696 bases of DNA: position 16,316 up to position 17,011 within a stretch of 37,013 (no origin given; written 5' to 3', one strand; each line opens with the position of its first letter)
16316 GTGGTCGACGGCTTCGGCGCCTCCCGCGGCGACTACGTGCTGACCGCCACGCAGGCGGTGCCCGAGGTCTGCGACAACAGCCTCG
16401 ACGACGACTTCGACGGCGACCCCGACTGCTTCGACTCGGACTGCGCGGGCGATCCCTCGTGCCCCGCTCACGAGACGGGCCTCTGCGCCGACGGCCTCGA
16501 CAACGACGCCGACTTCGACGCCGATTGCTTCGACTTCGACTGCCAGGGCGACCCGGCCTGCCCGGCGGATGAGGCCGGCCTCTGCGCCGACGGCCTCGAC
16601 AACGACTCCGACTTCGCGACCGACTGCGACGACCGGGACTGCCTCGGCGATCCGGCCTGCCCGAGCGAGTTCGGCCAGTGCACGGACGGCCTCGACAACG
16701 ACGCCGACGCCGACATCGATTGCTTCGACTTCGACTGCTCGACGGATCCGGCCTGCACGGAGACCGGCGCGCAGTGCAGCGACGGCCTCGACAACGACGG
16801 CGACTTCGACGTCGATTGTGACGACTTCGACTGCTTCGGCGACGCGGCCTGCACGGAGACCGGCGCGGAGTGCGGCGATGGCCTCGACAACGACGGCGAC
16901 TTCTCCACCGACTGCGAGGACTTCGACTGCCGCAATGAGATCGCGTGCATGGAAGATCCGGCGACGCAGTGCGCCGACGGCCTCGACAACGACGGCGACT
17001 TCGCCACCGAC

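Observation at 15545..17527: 13-copy Asp-rich four-Cys repeat array interleaved with two PPC-like domains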

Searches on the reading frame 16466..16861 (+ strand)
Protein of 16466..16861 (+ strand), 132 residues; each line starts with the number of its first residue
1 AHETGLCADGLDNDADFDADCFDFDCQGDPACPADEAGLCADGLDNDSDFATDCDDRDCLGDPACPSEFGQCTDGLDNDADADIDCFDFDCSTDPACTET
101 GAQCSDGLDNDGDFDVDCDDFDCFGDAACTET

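Call 46: search_solved_structures(query=A2, max_evalue=1, show_alignments=2)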
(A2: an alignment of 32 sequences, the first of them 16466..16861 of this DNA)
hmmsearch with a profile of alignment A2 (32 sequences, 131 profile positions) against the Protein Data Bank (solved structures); distinct sequences matched with E-value up to 1: 15.
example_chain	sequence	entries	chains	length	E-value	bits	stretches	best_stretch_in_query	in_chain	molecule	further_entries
7plp_A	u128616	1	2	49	6.6e-07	32.5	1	68-98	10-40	Teneurin-4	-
6cmx_A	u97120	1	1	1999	0.00022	24.4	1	68-103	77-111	Teneurin-2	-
7bam_A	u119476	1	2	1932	0.00071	22.7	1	69-98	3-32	Teneurin-4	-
7ban_A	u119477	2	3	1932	0.00071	22.7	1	69-98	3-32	Teneurin-4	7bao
8fia_A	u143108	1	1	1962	0.0034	20.5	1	70-103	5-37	Teneurin-m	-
9g41_A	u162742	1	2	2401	0.0052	19.9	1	26-72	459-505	Teneurin transmembrane protein 2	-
9g42_A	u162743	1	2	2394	0.0053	19.9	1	26-72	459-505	Teneurin transmembrane protein 2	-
6vhh_A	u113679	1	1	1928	0.013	18.6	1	70-104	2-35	Teneurin-2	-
9g2h_A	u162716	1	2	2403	0.029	17.5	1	21-72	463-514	Teneurin transmembrane protein 2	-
5tnc_A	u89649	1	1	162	0.13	15.4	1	37-119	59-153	TROPONIN-C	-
1ncx_A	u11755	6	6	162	0.16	15.1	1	38-119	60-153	TROPONIN C | Troponin C, skeletal muscle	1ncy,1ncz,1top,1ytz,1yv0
2w49_0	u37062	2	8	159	0.18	14.9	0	39-119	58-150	TROPONIN C, SKELETAL MUSCLE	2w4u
5coc_A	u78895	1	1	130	0.22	14.6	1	52-116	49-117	Immunoglobulin G-binding protein A,Calmodulin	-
4tnc_A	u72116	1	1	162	0.32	14.1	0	38-119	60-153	TROPONIN C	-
5b7x_A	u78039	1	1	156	0.88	12.7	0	67-87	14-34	Calmodulin, putative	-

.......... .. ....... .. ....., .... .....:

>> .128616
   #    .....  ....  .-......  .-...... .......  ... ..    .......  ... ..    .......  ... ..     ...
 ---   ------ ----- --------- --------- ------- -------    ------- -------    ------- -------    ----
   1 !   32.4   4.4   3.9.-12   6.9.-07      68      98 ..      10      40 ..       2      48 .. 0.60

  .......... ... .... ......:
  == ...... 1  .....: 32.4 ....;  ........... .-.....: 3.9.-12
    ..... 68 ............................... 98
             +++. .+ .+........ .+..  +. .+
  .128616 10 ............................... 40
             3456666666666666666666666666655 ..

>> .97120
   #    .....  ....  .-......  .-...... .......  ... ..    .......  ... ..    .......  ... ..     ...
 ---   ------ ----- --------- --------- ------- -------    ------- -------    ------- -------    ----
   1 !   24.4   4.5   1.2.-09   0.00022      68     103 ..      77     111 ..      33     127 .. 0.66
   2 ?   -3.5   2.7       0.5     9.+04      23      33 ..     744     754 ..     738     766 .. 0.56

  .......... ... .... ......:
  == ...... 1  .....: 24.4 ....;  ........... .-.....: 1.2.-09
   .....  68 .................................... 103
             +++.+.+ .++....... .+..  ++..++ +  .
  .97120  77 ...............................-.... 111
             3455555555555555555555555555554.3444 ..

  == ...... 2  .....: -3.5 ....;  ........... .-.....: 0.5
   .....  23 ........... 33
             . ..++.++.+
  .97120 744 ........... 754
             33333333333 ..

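Call 53: predict_structure(alignment_id=A2)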
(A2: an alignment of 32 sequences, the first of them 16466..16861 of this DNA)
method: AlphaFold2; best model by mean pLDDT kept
length: 132 residues; sequences in the alignment: 32
mean_pLDDT: 76.4   pTM: 0.38
mean pLDDT of the five models: 76.4, 73.1, 72.3, 71.2, 70.4
residues with pLDDT >= 90: 0; 70-90: 104; 50-70: 27; < 50: 1
segments of 3 or more residues with pLDDT < 50: none
pLDDT, mean of each block of 10 residues (from residue 1): 71 85 79 68 76 77 68 78 79 73 77 82 84 60
secondary structure, 60 per line:
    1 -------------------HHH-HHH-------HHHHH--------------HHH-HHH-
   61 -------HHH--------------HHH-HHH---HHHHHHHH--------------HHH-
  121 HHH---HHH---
elements in order: H34-38 H95-102

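Call 59: fold_search(model_id=the predicted structure, library=pdb)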
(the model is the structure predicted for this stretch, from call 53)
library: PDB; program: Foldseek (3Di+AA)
matches with E <= 10: 5; with E <= 0.001: 0
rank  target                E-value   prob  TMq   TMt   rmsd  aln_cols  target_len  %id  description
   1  7plp_A                1.9e-01  0.87  0.22  0.63   1.2        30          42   47  Human Teneurin-4 C-rich domain (released 2022-02-02)
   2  7plp_B                2.0e-01  0.82  0.20  0.61   0.9        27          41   52  Human Teneurin-4 C-rich domain (released 2022-02-02)
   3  7bam_A                6.8e-01  0.57  0.22  0.02   1.2        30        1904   47  human Teneurin4 WT C2 (released 2021-12-01)
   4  7ban_A                6.8e-01  0.57  0.22  0.02   1.2        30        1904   47  human Teneurin4 Mut C2 (released 2022-01-12)
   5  8r54_A                7.7e+00  0.05  0.20  0.01   1.7        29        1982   41  Mouse teneurin-3 non-compact subunit - A0B0 isoform (released 2024-05-08)

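Call 63: search_protein_representatives(alignment_id=A2)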
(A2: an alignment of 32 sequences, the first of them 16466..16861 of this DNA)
Query: 32 sequences, 131 profile positions. Proteins with E-value up to 0.001 (for the whole library): 12026; up to 1e-10: 5505; up to 1e-30: 1488. The best 150 are listed.
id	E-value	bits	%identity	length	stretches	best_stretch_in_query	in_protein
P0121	0.0e+00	1153.7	-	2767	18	5-129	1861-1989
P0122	0.0e+00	1131.5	-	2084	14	4-129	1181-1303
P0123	1.0e-279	927.9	-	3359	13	3-126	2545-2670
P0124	4.8e-278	922.5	-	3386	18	4-130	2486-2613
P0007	5.0e-239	796.4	-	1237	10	4-130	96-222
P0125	4.5e-231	770.6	-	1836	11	5-129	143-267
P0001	1.8e-229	765.4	-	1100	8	4-130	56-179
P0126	1.8e-222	742.7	-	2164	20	5-124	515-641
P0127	1.0e-219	733.9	-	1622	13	4-130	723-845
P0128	3.6e-214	715.9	-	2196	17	4-130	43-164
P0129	5.3e-211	705.7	-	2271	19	5-125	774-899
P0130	1.0e-196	659.5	-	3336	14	4-129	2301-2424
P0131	2.7e-195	654.9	-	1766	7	5-130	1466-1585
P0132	2.2e-175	590.5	-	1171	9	3-129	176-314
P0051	6.8e-172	579.2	-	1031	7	3-129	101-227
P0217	3.4e-93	324.6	-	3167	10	4-130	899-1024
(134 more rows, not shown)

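Call 64: search_protein_families(library=pfam, proteins=[P0123, P0130, P0217], max_evalue=0.0001)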
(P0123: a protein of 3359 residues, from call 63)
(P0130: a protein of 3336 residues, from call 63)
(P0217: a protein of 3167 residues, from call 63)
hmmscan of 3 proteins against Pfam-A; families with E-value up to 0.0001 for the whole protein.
P0123 (3359 aa): 3 families
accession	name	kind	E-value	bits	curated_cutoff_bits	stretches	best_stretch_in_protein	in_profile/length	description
PF00526.23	Dicty_CTDC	-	5.8e-41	138.3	27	6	1483-1505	1-23/24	Dictyostelium (slime mold) repeat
PF03781.23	FGE-sulfatase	-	4.5e-36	125.2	23.3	1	3109-3351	2-253/255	Sulfatase-modifying factor enzyme 1-like domain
PF11617.13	Cu-binding_MopE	-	5.5e-16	58.9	27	2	1778-1807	1-30/30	Putative metal-binding motif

P0130 (3336 aa): 1 family
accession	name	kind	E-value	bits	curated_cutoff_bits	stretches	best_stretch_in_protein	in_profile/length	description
PF00932.25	LTD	-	4.2e-52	175.6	34.3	4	865-956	6-101/109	Lamin Tail Domain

P0217 (3167 aa): 3 families
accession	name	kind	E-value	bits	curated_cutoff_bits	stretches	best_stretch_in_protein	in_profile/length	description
PF00530.23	SRCR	-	5e-17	62.5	26.1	1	1579-1682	2-99/100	Scavenger receptor cysteine-rich domain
PF00932.25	LTD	-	1.2e-15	58.2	34.3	1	2633-2736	5-107/109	Lamin Tail Domain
PF11617.13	Cu-binding_MopE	-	2.3e-06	28.2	27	0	259-274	14-29/30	Putative metal-binding motif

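Call 70: search_protein_families(library=pfam, alignment_id=A2, max_evalue=1)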
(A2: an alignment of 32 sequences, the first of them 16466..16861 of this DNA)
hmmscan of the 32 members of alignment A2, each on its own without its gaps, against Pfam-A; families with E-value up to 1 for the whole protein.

A. member 1, window:16466-16861:+ (132 aa): 1 family
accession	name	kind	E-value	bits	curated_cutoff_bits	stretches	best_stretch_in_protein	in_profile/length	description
PF08087.16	Toxin_18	-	0.21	12.1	24.3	1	96-105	2-11/31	Conotoxin O-superfamily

B. families by the number of members that match (of 32 scanned): 15 families
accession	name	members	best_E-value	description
PF21202.3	SLX1_C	7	0.0026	Structure-specific endonuclease subunit SLX1, C-terminal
PF11617.13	Cu-binding_MopE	6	1.4e-05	Putative metal-binding motif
PF25578.1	EF-hand_STIM1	5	0.0011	Stromal interaction molecule 1-like, EF-hand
PF25024.1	EGF_TEN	5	0.0029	Teneurin EGF domain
PF19563.4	DUF6085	3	0.054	Family of unknown function (DUF6085)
PF20826.3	PHD_5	1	0.055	PhD finger domain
PF13405.12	EF-hand_6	1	0.083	EF-hand domain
PF13499.12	EF-hand_7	1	0.094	EF-hand domain pair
PF12714.13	TILa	1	0.18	TILa domain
PF08087.16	Toxin_18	1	0.21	Conotoxin O-superfamily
PF18346.7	SH3_15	1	0.3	Mind bomb SH3 repeat domain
PF24725.1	DUF7677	1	0.32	Domain of unknown function (DUF7677)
PF25825.1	SAPC2_N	1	0.43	SAPC2 EF-hand like N-terminal domain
PF07246.16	Phlebovirus_NSM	1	0.58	Phlebovirus nonstructural protein NS-M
PF01170.24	UPF0020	1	0.66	RMKL-like, methyltransferase domain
